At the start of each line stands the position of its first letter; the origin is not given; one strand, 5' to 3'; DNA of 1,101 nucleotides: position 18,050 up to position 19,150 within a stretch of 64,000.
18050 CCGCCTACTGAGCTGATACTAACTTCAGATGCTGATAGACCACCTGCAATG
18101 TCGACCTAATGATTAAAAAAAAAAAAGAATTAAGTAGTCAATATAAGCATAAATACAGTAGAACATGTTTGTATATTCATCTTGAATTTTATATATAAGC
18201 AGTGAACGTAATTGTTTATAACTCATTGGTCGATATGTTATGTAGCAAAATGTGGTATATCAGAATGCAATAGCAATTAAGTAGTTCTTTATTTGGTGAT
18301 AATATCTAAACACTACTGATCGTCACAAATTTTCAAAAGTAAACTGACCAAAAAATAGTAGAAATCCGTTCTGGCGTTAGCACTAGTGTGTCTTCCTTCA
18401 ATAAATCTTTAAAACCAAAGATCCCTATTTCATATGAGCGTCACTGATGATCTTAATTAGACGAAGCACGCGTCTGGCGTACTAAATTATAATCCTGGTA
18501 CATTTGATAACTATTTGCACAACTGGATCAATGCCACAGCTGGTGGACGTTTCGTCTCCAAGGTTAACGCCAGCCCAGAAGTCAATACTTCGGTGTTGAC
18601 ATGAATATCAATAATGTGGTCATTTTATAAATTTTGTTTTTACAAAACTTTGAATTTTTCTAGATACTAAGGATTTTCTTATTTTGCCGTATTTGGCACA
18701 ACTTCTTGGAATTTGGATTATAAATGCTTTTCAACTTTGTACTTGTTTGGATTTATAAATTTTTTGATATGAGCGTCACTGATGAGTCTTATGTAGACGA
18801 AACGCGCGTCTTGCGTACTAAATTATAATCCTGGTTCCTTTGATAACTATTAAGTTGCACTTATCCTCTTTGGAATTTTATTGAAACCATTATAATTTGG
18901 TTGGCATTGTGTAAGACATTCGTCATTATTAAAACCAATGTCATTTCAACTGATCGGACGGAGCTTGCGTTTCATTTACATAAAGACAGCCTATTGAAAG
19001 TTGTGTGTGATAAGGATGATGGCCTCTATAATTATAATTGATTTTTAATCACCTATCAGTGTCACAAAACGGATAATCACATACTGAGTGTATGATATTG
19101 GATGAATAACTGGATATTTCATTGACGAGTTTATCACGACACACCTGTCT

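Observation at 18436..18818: Head-to-tail pair of hammerhead ribozymes 336 nt apart: a retrozyme-like circRNA-generating unit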

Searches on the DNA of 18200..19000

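Call 3: search_rna_families(source=window, start=18200, end=19000, threshold=evalue, max_evalue=10, show_alignments=8)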
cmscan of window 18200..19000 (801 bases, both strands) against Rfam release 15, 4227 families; matches with E-value up to 10: 3.
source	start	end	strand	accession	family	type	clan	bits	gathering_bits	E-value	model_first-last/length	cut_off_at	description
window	18773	18816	+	RF00163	Hammerhead_1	Gene; ribozyme;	CL00010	28.1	34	0.00012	1-45/45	no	Hammerhead ribozyme (type I)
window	18716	18760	-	RF01363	CRISPR-DR50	Gene; CRISPR;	-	18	47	9.4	1-46/46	no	CRISPR RNA direct repeat element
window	18438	18480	+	RF00163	Hammerhead_1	Gene; ribozyme;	CL00010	14.1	34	5.3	1-45/45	no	Hammerhead ribozyme (type I)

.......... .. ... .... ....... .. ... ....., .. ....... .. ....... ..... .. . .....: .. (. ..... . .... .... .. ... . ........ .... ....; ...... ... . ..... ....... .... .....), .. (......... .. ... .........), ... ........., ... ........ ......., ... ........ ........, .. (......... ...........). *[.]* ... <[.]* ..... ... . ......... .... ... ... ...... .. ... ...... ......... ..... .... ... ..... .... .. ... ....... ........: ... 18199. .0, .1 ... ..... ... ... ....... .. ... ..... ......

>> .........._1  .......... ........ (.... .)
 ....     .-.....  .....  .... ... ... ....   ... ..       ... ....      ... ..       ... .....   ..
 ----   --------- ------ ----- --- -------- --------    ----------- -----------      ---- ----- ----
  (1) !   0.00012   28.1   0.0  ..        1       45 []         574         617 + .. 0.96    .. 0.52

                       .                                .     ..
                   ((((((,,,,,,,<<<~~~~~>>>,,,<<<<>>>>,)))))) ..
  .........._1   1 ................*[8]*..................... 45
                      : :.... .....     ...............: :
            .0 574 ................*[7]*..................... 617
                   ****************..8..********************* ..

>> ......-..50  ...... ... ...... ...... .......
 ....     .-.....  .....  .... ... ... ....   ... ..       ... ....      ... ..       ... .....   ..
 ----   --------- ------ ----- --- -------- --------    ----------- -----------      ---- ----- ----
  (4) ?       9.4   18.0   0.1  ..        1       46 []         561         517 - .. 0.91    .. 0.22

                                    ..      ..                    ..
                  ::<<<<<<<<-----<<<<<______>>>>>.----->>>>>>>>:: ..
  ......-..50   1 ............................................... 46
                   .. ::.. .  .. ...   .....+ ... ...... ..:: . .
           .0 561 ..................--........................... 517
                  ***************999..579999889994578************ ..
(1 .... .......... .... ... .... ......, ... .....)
